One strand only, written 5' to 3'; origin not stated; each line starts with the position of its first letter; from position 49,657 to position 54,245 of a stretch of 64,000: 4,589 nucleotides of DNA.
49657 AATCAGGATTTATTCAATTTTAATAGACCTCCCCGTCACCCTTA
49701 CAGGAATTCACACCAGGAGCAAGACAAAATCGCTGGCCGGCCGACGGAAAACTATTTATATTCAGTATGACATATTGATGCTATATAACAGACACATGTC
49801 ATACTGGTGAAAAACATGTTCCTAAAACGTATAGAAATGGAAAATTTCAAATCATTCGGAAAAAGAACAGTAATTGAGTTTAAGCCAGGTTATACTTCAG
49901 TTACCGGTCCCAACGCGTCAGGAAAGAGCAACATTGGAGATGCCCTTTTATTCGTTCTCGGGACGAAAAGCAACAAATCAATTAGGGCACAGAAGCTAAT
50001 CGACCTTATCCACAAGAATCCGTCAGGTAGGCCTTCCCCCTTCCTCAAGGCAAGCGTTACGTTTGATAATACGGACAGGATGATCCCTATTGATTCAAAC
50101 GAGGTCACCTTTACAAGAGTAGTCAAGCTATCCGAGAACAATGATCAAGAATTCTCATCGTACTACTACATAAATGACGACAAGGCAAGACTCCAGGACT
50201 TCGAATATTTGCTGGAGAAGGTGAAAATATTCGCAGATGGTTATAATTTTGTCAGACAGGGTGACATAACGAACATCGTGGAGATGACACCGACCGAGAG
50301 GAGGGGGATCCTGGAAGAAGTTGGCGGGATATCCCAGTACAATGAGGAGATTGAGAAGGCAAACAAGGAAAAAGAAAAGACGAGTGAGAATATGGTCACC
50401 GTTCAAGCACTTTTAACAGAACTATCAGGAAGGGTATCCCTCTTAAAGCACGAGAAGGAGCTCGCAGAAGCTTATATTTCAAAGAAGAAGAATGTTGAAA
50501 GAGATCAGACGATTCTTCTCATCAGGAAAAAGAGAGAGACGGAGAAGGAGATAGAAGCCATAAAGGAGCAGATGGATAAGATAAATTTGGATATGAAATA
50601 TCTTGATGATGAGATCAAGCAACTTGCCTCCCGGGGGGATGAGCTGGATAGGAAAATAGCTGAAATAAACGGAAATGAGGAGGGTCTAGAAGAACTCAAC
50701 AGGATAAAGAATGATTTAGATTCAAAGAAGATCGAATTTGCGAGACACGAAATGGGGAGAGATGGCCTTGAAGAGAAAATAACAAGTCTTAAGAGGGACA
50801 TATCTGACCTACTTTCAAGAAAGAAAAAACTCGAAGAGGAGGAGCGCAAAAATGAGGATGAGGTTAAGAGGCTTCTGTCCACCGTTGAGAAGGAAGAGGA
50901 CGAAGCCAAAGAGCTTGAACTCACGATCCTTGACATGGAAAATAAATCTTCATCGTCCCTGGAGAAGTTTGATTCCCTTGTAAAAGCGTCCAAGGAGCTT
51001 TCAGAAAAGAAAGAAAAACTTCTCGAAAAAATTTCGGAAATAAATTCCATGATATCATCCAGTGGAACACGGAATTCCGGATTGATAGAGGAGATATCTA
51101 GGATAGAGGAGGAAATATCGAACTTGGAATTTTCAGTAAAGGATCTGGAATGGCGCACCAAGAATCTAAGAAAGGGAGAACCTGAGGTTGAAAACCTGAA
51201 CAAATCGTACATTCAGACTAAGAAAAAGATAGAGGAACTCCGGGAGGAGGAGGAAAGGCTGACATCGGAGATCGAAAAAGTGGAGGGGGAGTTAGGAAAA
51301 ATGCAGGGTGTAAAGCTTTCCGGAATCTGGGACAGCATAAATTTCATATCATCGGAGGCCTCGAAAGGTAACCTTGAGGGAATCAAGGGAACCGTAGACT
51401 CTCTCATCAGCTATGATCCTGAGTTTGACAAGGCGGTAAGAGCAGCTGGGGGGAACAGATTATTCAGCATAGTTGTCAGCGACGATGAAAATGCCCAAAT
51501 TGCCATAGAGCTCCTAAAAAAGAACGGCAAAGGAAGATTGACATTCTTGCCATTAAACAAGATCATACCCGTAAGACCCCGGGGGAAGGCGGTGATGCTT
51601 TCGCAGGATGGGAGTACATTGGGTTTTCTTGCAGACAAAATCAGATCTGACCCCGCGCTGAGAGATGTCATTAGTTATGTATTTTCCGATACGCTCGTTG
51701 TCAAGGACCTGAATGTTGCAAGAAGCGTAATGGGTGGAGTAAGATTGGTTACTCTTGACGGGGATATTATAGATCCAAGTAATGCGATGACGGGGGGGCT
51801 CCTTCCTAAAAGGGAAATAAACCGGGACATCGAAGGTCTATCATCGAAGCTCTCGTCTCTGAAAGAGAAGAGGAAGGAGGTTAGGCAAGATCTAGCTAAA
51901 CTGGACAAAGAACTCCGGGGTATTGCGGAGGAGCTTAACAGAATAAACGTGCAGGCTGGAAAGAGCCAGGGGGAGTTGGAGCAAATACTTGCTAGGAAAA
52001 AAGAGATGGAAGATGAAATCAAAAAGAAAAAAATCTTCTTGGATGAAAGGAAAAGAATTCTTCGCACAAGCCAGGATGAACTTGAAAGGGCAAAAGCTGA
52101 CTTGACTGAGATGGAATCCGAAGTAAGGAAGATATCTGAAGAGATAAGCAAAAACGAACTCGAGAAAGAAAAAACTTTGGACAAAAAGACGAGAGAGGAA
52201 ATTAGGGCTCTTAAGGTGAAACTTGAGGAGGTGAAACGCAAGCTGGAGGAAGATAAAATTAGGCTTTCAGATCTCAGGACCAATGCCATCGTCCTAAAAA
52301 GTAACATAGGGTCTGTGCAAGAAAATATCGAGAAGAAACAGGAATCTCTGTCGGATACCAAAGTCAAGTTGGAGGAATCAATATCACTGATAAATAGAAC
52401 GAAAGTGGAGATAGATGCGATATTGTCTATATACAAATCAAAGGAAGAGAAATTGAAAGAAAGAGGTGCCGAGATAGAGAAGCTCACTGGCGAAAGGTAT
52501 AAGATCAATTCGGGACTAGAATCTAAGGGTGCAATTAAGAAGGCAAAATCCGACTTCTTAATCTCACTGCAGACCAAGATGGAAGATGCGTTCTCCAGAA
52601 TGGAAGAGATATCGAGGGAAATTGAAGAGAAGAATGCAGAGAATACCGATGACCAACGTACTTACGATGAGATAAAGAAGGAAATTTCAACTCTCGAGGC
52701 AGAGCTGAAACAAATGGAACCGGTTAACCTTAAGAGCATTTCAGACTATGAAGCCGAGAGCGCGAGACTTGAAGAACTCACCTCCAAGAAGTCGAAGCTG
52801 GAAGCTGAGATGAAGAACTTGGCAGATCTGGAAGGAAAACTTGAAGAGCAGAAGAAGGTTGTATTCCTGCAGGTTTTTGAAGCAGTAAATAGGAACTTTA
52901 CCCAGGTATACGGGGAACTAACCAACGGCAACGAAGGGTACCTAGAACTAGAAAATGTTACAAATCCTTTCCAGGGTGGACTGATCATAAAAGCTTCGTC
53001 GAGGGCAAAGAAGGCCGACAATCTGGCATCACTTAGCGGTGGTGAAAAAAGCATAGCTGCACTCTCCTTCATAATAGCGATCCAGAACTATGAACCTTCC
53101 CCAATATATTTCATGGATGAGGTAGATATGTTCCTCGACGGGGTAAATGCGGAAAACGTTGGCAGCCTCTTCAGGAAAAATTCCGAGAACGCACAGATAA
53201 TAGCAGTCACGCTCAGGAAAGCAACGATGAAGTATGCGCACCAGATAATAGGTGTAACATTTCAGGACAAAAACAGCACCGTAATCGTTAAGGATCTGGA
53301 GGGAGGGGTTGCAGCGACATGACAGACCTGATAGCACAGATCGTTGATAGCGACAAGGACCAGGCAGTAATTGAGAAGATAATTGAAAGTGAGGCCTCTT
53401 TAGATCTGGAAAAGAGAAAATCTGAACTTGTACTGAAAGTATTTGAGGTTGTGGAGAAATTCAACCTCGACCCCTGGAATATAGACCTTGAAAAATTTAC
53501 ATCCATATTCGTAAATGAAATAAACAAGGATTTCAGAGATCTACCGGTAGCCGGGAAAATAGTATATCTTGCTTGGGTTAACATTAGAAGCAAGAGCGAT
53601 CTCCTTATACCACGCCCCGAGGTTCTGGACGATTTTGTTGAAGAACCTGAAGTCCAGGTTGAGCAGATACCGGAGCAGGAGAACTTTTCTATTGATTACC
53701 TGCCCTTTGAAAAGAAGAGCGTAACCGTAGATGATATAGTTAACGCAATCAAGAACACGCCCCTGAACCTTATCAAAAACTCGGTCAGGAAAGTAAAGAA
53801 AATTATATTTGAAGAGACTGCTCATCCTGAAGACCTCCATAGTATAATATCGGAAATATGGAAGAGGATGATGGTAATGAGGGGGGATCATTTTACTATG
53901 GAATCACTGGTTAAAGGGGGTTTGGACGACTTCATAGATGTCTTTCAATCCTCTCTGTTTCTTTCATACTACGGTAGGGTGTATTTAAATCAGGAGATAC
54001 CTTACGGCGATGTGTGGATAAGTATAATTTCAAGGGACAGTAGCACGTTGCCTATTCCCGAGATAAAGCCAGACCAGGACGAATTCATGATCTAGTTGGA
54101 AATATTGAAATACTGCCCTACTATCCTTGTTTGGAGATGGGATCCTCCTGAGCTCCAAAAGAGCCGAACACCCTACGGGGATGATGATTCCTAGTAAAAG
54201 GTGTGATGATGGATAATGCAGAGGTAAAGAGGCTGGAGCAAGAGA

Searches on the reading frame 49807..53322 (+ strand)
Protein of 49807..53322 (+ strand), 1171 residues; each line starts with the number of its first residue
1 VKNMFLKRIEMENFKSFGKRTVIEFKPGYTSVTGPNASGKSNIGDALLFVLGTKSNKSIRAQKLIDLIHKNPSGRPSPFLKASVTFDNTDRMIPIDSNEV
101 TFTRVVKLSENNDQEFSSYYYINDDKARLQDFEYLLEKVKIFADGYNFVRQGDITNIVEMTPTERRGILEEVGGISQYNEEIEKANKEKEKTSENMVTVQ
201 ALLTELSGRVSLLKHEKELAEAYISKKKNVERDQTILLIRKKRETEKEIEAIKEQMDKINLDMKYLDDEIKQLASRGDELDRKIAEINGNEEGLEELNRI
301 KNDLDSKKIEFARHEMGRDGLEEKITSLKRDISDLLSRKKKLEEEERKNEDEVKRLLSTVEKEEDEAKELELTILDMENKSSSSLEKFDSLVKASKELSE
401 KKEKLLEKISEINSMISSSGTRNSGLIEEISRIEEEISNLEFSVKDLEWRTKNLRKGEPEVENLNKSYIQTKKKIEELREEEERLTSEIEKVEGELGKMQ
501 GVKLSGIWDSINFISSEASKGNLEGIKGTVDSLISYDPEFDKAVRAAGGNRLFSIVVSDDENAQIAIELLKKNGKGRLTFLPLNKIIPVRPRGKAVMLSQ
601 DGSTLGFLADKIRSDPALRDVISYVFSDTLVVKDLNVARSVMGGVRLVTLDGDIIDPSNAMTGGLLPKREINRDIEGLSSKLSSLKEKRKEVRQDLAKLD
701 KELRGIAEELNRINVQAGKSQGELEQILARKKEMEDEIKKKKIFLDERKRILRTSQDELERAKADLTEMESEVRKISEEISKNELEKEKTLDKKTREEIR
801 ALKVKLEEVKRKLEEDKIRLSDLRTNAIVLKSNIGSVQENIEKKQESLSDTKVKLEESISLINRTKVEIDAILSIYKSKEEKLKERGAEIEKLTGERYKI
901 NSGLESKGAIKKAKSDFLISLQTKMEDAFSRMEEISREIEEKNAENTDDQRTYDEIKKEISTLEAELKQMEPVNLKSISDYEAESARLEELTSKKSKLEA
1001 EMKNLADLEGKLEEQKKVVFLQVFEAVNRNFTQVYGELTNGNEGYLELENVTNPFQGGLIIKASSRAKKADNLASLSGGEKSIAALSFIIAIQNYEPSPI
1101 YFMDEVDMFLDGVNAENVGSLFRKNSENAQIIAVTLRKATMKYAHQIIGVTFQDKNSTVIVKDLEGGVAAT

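Call 11: search_protein_families(library=ncbifam, max_evalue=1e-12, proteins=[window:49807-53322:+])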
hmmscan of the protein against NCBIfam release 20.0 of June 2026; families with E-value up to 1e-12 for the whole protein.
window:49807-53322:+ (1171 aa): 6 families
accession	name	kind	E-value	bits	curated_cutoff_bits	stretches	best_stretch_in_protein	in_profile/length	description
TIGR02169.1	SMC_prok_A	equivalog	2.7e-240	800.4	729.4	1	5-1163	1-1164/1165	chromosome segregation protein SMC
TIGR02168.1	SMC_prok_B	equivalog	1.2e-165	553.2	567.35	1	5-1155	1-1171/1181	chromosome segregation protein SMC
NF045487.1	ASRP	equivalog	4.7e-36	124.6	300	2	876-1134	336-588/593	archaea-specific SMC-related protein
NF003034.1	PRK03918.1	equivalog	5.7e-27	94.1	700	1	4-526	1-520/878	DNA double-strand break repair ATPase Rad50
NF002572.0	PRK02224.1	equivalog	2.8e-16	59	1087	0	670-1016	255-602/888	DNA double-strand break repair ATPase Rad50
NF045780.1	TrlF_fam_ATP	equivalog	3.9e-13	49.1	350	0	8-490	292-763/944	TrlF family AAA-like ATPase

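Call 59: find_encoding_contigs(protein=window:49807-53322:+, flank=10000, max_places=5)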
Protein window:49807-53322:+ (1171 aa): no gene with exactly this product is on record in the collection.

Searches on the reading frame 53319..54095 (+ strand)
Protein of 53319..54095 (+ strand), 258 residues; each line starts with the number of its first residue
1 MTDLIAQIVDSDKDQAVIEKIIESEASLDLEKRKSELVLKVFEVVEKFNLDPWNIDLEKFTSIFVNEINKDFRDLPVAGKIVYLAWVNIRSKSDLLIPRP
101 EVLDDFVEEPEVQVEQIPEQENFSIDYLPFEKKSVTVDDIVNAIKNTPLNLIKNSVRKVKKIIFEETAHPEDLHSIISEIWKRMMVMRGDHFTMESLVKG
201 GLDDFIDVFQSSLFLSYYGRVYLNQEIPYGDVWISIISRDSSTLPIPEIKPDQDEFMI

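Call 11: search_protein_families(library=ncbifam, max_evalue=1e-12, proteins=[window:53319-54095:+])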
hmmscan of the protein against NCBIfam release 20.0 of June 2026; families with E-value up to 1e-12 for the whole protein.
window:53319-54095:+ (258 aa): 0 families

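Call 12: search_protein_families(library=ncbifam, max_evalue=0.000001, proteins=[window:53319-54095:+])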
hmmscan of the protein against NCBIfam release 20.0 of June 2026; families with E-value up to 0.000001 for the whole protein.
window:53319-54095:+ (258 aa): 0 families

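Call 64: search_protein_families(library=pfam, max_evalue=0.01, proteins=[window:53319-54095:+])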
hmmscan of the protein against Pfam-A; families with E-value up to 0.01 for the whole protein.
window:53319-54095:+ (258 aa): 1 family
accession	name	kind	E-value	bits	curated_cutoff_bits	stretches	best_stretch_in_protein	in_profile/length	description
PF02616.19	SMC_ScpA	-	0.00042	20.8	24.6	0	135-237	125-232/232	Segregation and condensation protein ScpA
